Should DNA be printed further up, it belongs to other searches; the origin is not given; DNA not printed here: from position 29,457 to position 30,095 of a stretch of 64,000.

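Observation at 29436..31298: Lower-GC islet: small unknown ORF plus class II Fic protein inserted beside ctaB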

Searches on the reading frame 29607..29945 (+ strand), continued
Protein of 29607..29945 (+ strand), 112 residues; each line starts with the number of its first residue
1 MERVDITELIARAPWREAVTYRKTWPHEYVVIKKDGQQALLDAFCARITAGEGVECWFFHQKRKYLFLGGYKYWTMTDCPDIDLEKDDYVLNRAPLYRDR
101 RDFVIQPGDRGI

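Call 86: fold_search(model_id=the predicted structure, library=pdb)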
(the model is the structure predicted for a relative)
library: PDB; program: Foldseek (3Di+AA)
matches with E <= 10: 1553; with E <= 0.001: 3
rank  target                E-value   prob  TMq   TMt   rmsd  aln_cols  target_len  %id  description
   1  2vld_B                1.4e-04  1.00  0.18  0.34  14.2       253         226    9  crystal structure of a repair endonuclease from Pyrococcus abyssi (released 2009-05-19)
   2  6vu7_C                4.7e-04  1.00  0.19  0.42   6.7       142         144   13  Crystal structure of YbjN, a putative transcription regulator from E. coli (released 2020-03-11)
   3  6vu7_D                7.1e-04  1.00  0.17  0.38   7.4       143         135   12  Crystal structure of YbjN, a putative transcription regulator from E. coli (released 2020-03-11)
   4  6vu7_B                1.0e-03  0.99  0.17  0.37   7.2       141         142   10  Crystal structure of YbjN, a putative transcription regulator from E. coli (released 2020-03-11)
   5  5fr7_B                1.4e-03  1.00  0.20  0.46   6.4       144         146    9  Erwinia amylovora AmyR amylovoran repressor, a member of the YbjN protein family (released 2017-01-18)
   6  6vu7_A                2.0e-03  1.00  0.19  0.44   6.5       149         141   11  Crystal structure of YbjN, a putative transcription regulator from E. coli (released 2020-03-11)
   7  1jyo_A                2.4e-03  1.00  0.18  0.44   8.0       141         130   12  Structure of the Salmonella Virulence Effector SptP in Complex with its Secretion Chaperone SicP (released 2001-11-07)
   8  5fr7_A                2.7e-03  1.00  0.20  0.43   6.1       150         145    9  Erwinia amylovora AmyR amylovoran repressor, a member of the YbjN protein family (released 2017-01-18)
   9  4dav_A                2.8e-03  0.95  0.19  0.32  17.0       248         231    9  The structure of Pyrococcus Furiosus SfsA in complex with DNA (released 2014-10-01)
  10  8q8o_B                4.4e-03  0.97  0.17  0.37   7.3       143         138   12  PA14_16140 protein: the regulator of an operon involved in the biofilm formation in PA14 P. aeruginosa (released 2024-02-28)
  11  5frk_B                6.6e-03  0.97  0.18  0.38   7.3       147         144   10  SeMet crystal structure of Erwinia amylovora AmyR amylovoran repressor, a member of the YbjN protein family (released 2017-02-15)
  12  3kxy_B                7.9e-03  0.99  0.19  0.48   6.2       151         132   10  Crystal Structure of the ExsC-ExsE Complex (released 2010-06-30)
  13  2p9i_D                8.8e-03  0.51  0.16  0.22  19.0       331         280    9  Crystal Structure of bovine Arp2/3 Complex co-crystallized with ADP and crosslinked with gluteraldehyde (released 2007-05-29)
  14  3kxy_D                9.9e-03  0.99  0.20  0.49   6.1       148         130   11  Crystal Structure of the ExsC-ExsE Complex (released 2010-06-30)
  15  8rqk_A                1.2e-02  0.93  0.15  0.06  11.2       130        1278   14  Structure of the complete Vaccinia DNA-dependent RNA polymerase complex at 2.65A resolution (released 2025-01-29)
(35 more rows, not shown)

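Call 87: fold_search(model_id=the predicted structure, library=viral)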
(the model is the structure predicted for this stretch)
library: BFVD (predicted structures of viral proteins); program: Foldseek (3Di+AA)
matches with E <= 10: 541; with E <= 0.001: 1
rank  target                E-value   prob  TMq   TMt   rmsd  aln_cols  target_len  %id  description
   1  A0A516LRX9            6.1e-06  1.00  0.58  0.68   4.1        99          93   21  (no name in the UniProt tables at hand)
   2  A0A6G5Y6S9            1.8e-02  0.60  0.29  0.30  12.4       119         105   14  (no name in the UniProt tables at hand)
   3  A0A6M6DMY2            6.7e-02  0.33  0.25  0.22   8.2        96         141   14  (no name in the UniProt tables at hand)
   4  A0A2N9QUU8            8.5e-02  0.35  0.28  0.04   9.9        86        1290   10  (no name in the UniProt tables at hand)
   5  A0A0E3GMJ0            9.6e-02  0.77  0.37  0.40   6.0        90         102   11  Uncharacterized protein [Enterobacteria phage JenP1]
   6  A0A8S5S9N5            2.0e-01  0.30  0.31  0.24   9.5       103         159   12  Uncharacterized protein [Myoviridae sp. ctByu2]
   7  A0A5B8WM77            2.3e-01  0.38  0.37  0.41   8.6        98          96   15  Uncharacterized protein [Arthrobacter phage Qui]
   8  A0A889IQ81            2.4e-01  0.16  0.25  0.15  16.7        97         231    6  (no name in the UniProt tables at hand)
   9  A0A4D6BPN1            2.5e-01  0.15  0.23  0.04   7.6       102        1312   14  DNA-directed RNA polymerase 147 kDa polypeptide [Salmon gill poxvirus]
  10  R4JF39                2.7e-01  0.35  0.36  0.40   6.5       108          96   12  Uncharacterized protein [Bacillus phage SIOphi]
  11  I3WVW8                2.9e-01  0.35  0.33  0.34   7.7        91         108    9  Uncharacterized protein [Acinetobacter phage ZZ1]
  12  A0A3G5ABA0            2.9e-01  0.25  0.34  0.23  10.4       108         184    7  Uncharacterized protein [Hyperionvirus sp.]
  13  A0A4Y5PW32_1          3.3e-01  0.09  0.23  0.04  13.6       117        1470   11  Genome polyprotein [Posavirus 12]
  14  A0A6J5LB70            3.5e-01  0.38  0.40  0.06   7.1       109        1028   11  Uncharacterized protein [uncultured Caudovirales phage]
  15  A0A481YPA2            3.7e-01  0.14  0.28  0.11  16.7       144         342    9  Protein kinase [Pithovirus LCDPAC02]
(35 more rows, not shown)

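Call 88: find_encoding_contigs(protein=P0014, flank=3500, max_places=2)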
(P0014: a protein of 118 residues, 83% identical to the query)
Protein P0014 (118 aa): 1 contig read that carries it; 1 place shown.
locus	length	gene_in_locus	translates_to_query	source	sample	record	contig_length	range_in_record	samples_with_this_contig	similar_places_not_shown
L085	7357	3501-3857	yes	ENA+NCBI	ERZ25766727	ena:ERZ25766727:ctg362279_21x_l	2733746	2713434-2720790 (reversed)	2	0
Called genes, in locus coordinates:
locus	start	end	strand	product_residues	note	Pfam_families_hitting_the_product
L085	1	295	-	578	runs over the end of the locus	PF02538:Hydantoinase_B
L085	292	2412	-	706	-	PF05378:Hydant_A_N, PF01968:Hydantoinase_A, PF19278:Hydant_A_C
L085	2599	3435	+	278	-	PF00892:EamA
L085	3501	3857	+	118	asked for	-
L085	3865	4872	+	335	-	PF14088:DUF4268 (weak)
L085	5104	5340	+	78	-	PF02604:PhdYeFM_antitox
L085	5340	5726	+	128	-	PF01850:PIN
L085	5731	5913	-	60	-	-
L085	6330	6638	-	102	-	PF11407:RestrictionMunI (weak)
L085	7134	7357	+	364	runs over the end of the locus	PF02086:MethyltransfD12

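Call 89: find_encoding_contigs(protein=P0016, flank=3500, max_places=2)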
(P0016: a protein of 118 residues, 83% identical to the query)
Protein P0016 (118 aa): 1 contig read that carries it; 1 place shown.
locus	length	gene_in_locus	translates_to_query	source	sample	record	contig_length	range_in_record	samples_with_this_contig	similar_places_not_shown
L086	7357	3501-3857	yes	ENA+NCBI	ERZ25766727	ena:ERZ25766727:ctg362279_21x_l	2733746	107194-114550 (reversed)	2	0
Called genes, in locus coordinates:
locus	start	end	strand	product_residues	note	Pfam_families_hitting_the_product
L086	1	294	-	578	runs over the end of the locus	PF02538:Hydantoinase_B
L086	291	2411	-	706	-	PF05378:Hydant_A_N, PF01968:Hydantoinase_A, PF19278:Hydant_A_C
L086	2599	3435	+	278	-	PF00892:EamA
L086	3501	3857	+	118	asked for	-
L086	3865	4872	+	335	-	PF14088:DUF4268 (weak)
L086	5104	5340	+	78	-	PF02604:PhdYeFM_antitox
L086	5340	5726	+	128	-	PF01850:PIN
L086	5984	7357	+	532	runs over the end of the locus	PF01642:MM_CoA_mutase, PF02310:B12-binding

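Call 90: find_encoding_contigs(protein=P0001, flank=6000, max_places=2)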
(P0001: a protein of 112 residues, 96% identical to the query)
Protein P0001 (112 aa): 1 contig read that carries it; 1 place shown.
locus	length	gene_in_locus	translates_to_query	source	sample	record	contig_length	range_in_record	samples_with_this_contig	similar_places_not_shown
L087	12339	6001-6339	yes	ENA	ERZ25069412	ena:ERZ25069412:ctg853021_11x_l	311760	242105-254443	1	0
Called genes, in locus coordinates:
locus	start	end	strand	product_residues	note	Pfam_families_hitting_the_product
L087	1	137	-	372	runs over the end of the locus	PF01408:GFO_IDH_MocA, PF22725:GFO_IDH_MocA_C3, PF02894:GFO_IDH_MocA_C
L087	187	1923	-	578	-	PF02538:Hydantoinase_B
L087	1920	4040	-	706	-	PF05378:Hydant_A_N, PF01968:Hydantoinase_A, PF19278:Hydant_A_C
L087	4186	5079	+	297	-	PF00892:EamA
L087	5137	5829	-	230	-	-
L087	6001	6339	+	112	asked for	-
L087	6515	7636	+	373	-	PF02661:Fic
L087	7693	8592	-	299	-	PF01040:UbiA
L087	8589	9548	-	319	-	PF02628:COX15-CtaA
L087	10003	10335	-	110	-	-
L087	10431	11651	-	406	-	PF10117:McrBC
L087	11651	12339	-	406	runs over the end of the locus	PF00004:AAA (weak), PF07726:AAA_3 (faint), PF07728:AAA_5, PF13401:AAA_22 (weak), PF28529:McrB_lid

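Call 91: search_dna_similar(query=window:29607-29942:+, collection=phages, mode=protein, max_evalue=1, max_rows=15)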
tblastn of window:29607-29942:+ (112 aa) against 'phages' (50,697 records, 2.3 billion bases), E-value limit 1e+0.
No match.

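Call 92: search_dna_similar(query=window:29607-29942:+, collection=plasmids, mode=protein, max_evalue=0.01, max_rows=20)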
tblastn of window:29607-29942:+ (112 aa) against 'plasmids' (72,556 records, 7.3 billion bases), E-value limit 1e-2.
Records with a match: 1; places in all: 1; records where one place covers at least 80% of the query: 0.
Best place of each record, by identity: <60% 1.
By first word of the organism name: Butyrivibrio 1.
By predicted mobility (MOB-suite, as given by PLSDB): non-mobilizable 1.
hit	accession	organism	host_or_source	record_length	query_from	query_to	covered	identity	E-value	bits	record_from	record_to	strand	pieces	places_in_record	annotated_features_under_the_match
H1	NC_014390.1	Butyrivibrio proteoclasticus B316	-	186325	5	80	68%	35.9%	7e-3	41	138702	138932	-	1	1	hypothetical protein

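Call 93: get_annotated_region(hit=H1, flank=4000)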
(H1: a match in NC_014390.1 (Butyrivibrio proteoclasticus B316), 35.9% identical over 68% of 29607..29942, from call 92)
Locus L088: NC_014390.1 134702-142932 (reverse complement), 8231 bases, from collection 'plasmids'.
description: Butyrivibrio proteoclasticus B316 plasmid pCY186, complete sequence
organism: Butyrivibrio proteoclasticus B316 (NCBI taxid 515622)
taxonomy: Bacteria; Bacillota; Clostridia; Lachnospirales; Lachnospiraceae; Butyrivibrio; Butyrivibrio proteoclasticus; Butyrivibrio proteoclasticus B316
host: -; source: -; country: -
typing (MOB-suite, as given by PLSDB): non-mobilizable; replicon rep_cluster_1089; mating-pair formation MPF_T
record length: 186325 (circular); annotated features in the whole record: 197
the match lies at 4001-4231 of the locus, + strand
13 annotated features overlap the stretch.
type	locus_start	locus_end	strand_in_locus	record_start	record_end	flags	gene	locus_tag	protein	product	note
CDS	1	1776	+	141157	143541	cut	-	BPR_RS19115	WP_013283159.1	AAA family ATPase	-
CDS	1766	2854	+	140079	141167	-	mcrC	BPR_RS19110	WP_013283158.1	5-methylcytosine-specific restriction endonuclease system specificity protein McrC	GO:0009307 - DNA restriction-modification system [Evidence IEA]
CDS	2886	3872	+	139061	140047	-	-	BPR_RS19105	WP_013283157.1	WYL domain-containing protein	-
CDS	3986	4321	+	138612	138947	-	-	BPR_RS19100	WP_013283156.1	hypothetical protein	-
CDS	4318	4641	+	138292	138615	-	-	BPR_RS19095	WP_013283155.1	hypothetical protein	-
CDS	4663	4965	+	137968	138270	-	-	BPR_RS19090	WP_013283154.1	HIRAN domain-containing protein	-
CDS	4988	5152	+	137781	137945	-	-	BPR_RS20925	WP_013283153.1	hypothetical protein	-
CDS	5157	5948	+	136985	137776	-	-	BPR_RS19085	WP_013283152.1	replication initiation protein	GO:0006270 - DNA replication initiation [Evidence IEA]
CDS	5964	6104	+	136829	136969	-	-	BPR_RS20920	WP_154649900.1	hypothetical protein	-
CDS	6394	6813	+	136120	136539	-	-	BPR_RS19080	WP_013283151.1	hypothetical protein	-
CDS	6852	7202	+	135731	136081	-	-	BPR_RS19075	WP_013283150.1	helix-turn-helix domain-containing protein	GO:0006270 - DNA replication initiation [Evidence IEA]; GO:0006275 - regulation of DNA replication [Evidence IEA]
CDS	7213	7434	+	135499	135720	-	-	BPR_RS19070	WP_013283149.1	hypothetical protein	-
CDS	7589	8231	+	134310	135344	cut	-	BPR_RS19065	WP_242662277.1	WYL domain-containing protein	-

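Call 104: search_protein_families(library=padloc, proteins=[P0129, P0131, P0135, P0202, P0213, P0121, P0127, P0147, P0240, P0212], max_evalue=0.001)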
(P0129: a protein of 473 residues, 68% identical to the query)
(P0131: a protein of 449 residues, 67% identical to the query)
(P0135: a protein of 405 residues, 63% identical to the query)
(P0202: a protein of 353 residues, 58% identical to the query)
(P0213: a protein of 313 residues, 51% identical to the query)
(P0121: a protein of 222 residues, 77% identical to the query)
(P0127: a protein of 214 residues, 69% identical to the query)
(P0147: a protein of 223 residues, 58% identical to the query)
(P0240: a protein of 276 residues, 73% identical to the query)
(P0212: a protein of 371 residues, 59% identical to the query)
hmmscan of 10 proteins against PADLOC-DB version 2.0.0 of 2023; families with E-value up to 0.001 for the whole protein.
P0129 (473 aa): 0 families

P0131 (449 aa): 4 families
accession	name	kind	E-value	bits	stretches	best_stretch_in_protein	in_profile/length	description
PDLC04911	PDC-S11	-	5.9e-76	253.8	1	135-431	10-314/318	-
PDLC04912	PDC-S11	-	6.6e-64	214.1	1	135-431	10-312/313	-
PDLC04914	PDC-S11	-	3.4e-59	198.6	1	135-433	10-312/314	-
PDLC04913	PDC-S11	-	2.6e-08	31.3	1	139-218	20-97/375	-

P0135 (405 aa): 4 families
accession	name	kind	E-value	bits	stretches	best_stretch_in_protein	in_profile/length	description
PDLC04911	PDC-S11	-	3.1e-72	241.6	1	124-329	3-210/318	-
PDLC04912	PDC-S11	-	1.4e-59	199.8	1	121-277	1-157/313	-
PDLC04914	PDC-S11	-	9.2e-57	190.6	1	124-278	3-153/314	-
PDLC04913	PDC-S11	-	1.8e-07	28.6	1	121-214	6-96/375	-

P0202 (353 aa): 0 families

P0213 (313 aa): 0 families

P0121 (222 aa): 0 families

P0127 (214 aa): 0 families

P0147 (223 aa): 0 families

P0240 (276 aa): 0 families

P0212 (371 aa): 0 families
